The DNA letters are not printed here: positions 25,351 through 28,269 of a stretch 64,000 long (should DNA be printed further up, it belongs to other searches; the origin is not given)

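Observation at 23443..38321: Compatible-solute supercluster: mannosylglycerate genes, duplicated GH38 mannosidases, ectABC and an AsnB-type amidotransferase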

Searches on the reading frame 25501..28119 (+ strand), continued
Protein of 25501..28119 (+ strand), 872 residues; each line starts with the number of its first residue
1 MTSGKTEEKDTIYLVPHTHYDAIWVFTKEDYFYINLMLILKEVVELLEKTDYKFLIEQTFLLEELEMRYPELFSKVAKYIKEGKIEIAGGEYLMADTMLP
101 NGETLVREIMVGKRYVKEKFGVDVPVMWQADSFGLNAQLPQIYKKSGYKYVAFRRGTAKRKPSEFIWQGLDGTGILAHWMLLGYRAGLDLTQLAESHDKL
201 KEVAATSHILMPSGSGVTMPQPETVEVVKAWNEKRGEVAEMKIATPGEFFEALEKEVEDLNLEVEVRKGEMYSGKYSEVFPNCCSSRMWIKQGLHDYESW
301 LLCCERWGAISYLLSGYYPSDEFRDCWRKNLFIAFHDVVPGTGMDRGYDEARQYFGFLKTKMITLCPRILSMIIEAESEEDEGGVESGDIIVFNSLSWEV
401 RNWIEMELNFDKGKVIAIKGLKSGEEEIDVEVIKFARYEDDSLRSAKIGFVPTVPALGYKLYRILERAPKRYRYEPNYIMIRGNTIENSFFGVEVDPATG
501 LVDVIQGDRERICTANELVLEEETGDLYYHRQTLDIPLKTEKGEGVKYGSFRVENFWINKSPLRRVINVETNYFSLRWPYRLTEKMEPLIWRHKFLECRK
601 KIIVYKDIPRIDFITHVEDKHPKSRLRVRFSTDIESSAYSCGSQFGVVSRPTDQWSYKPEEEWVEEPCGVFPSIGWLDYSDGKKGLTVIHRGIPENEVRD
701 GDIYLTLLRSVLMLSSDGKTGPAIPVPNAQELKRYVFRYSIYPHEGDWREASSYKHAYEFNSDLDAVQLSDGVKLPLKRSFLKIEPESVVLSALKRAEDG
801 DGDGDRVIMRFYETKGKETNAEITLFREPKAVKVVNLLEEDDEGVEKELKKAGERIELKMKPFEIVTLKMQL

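Call 66: search_solved_structures(query=window:25501-28119:+, show_alignments=1)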
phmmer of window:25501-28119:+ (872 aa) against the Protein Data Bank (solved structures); distinct sequences matched with E-value up to 0.001: 20.
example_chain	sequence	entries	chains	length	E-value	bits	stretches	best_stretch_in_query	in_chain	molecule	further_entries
6lz1_A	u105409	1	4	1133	3.7e-45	157.6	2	5-404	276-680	Ams1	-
7dd9_A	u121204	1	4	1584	1.2e-44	156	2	5-404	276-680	Alpha-mannosidase,ZZ-type zinc finger-containing protein P35G2.11c,Maltose/maltodextrin-bi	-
7ufr_A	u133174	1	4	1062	1.9e-41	145.3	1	13-357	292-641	Alpha-mannosidase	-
7ufu_A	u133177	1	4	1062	2.5e-40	141.7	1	13-357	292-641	Alpha-mannosidase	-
7uft_A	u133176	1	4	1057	2.5e-40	141.6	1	11-356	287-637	Alpha-mannosidase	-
7ufs_A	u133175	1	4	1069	3.6e-38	134.5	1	15-355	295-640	Alpha-mannosidase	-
7vqo_A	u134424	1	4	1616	1.5e-35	125.8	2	9-404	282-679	Ams1, Nbr1 and malE fusion protein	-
5jm0_A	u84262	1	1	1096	2.5e-35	125.1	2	4-349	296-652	Alpha-mannosidase,Alpha-mannosidase,Alpha-mannosidase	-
2wyh_A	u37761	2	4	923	1.8e-31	112.3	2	11-356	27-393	ALPHA-MANNOSIDASE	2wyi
3lvt_A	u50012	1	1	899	3.3e-31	111.5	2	9-346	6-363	Glycosyl hydrolase, family 38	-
5kbp_A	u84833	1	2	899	5.1e-31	110.8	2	9-346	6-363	Glycosyl hydrolase, family 38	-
1hty_A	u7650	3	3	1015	1e-10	43.6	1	9-170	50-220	ALPHA-MANNOSIDASE II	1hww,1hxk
6rpc_A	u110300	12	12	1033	1.1e-10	43.6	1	9-170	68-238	Alpha-mannosidase 2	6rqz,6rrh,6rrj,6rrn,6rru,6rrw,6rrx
1qwu_A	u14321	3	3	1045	1.1e-10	43.6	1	9-170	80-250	Alpha-mannosidase II | Alpha-mannosidase 2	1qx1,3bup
1qwn_A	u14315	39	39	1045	1.1e-10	43.6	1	9-170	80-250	Alpha-mannosidase II | putative golgi alpha-mannosidase II | Alpha-mannosidase 2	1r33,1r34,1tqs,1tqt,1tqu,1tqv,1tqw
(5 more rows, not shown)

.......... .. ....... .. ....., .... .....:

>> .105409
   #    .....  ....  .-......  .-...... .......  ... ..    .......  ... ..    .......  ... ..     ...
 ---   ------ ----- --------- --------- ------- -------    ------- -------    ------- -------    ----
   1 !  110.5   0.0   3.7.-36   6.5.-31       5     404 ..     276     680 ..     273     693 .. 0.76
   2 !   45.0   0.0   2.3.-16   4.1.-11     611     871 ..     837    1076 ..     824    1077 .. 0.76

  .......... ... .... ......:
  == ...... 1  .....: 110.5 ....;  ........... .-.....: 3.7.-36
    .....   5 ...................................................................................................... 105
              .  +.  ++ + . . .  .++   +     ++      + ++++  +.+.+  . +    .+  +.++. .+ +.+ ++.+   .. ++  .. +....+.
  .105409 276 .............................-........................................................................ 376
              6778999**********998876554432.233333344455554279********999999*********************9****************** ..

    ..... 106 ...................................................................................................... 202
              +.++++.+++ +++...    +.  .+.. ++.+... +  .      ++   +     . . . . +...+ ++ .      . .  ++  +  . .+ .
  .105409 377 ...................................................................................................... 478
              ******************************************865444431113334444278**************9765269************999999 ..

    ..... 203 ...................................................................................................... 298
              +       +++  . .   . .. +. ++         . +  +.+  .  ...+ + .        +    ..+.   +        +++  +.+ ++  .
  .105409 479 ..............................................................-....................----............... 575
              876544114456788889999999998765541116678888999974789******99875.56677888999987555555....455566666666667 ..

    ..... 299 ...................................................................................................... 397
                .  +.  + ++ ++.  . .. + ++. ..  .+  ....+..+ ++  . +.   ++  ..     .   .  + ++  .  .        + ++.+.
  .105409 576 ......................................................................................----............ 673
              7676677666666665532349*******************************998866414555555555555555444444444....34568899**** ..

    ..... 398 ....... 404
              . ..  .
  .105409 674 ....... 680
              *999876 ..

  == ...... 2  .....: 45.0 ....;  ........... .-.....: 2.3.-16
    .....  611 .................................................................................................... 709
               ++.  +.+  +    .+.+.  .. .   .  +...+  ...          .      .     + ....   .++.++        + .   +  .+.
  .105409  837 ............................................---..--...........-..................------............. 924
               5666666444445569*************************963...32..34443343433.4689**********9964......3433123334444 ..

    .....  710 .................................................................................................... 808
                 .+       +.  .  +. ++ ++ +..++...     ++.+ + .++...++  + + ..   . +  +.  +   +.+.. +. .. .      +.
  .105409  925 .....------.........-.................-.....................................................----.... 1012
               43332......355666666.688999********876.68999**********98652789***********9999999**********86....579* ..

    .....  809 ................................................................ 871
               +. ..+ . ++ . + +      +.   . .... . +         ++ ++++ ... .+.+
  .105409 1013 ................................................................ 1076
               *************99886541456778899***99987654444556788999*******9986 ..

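Call 90: search_protein_families(library=pfam, proteins=[L149:12569-13906:+, L105:12739-14097:+, L083:4087-5058:-, L116:3790-5406:-, L118:8080-8772:+, L107:12870-14132:+, L111:8899-9783:+, L130:834-2045:+, L111:3168-4865:-], max_evalue=0.00001)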
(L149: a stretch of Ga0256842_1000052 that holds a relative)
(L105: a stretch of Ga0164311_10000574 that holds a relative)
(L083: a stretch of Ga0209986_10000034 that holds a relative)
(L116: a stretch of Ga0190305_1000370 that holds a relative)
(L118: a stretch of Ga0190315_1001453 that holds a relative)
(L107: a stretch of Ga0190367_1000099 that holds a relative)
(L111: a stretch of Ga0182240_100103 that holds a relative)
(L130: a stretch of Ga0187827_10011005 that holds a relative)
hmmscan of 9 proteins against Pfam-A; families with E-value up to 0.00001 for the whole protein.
L149:12569-13906:+ (446 aa): 2 families
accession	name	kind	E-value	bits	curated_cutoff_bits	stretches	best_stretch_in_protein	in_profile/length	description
PF13660.11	DUF4147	-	6.1e-84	281.6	23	1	20-253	2-234/234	Domain of unknown function (DUF4147)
PF05161.18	MOFRL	-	1.2e-33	115.9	28.3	1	333-438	1-105/106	MOFRL family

L105:12739-14097:+ (453 aa): 5 families
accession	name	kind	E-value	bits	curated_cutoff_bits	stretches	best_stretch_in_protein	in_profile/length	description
PF00483.29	NTP_transferase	-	4e-56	190.8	21.2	1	3-270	2-243/245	Nucleotidyl transferase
PF01050.24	MannoseP_isomer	-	2.5e-53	179.6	23.6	1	334-448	2-116/116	Mannose-6-phosphate isomerase C-terminal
PF22640.1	ManC_GMP_beta-helix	-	1.2e-18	67.1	27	1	277-330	1-55/55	MannoseP isomerase/GMP-like beta-helix domain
PF07883.17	Cupin_2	-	1.2e-11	44.6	27.2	1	367-431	4-68/70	Cupin domain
PF12804.13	NTP_transf_3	-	5.3e-06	27.1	27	1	4-118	2-98/160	MobA-like NTP transferase domain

L083:4087-5058:- (324 aa): 2 families
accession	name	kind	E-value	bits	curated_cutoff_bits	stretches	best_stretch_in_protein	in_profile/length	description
PF00382.24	TFIIB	-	7.6e-47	157.7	23.6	2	229-316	4-91/92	Transcription factor TFIIB repeat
PF08271.17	Zn_Ribbon_TF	-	1e-17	63.8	29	1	39-79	3-43/43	TFIIB zinc-binding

L116:3790-5406:- (539 aa): 2 families
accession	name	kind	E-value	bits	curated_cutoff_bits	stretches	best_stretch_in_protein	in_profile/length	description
PF04055.27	Radical_SAM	-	1e-22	81.5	29.5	1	106-266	1-166/166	Radical SAM superfamily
PF23545.1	Zn_ribbon_HMPTM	-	1.1e-20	73.4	27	1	15-57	2-44/45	HMPTM N-terminal zinc ribbon domain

L118:8080-8772:+ (231 aa): 1 family
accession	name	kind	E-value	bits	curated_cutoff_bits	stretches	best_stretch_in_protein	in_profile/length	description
PF06745.19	ATPase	-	9.1e-62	208.9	26.6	2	19-105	1-88/231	KaiC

L107:12870-14132:+ (421 aa): 1 family
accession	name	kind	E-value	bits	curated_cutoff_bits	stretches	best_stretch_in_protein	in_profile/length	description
PF00202.27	Aminotran_3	-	1.8e-65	221.6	30.5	1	29-351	6-342/403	Aminotransferase class-III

L111:8899-9783:+ (295 aa): 0 families

L130:834-2045:+ (404 aa): 3 families
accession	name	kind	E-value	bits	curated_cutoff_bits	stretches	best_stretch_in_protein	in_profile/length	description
PF00270.35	DEAD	-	1e-52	178.7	26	1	25-190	1-165/167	DEAD/DEAH box helicase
PF00271.37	Helicase_C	-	8.4e-34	116.6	23.5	1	226-333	2-109/110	Helicase conserved C-terminal domain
PF04851.21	ResIII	-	1.2e-09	38.7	22.5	1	44-185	29-162/164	Type III restriction enzyme, res subunit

L111:3168-4865:- (566 aa): 1 family
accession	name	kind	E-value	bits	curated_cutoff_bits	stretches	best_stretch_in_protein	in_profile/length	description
PF00118.29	Cpn60_TCP1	-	1.6e-188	627.8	34.3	1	48-538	1-489/490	TCP-1/cpn60 chaperonin family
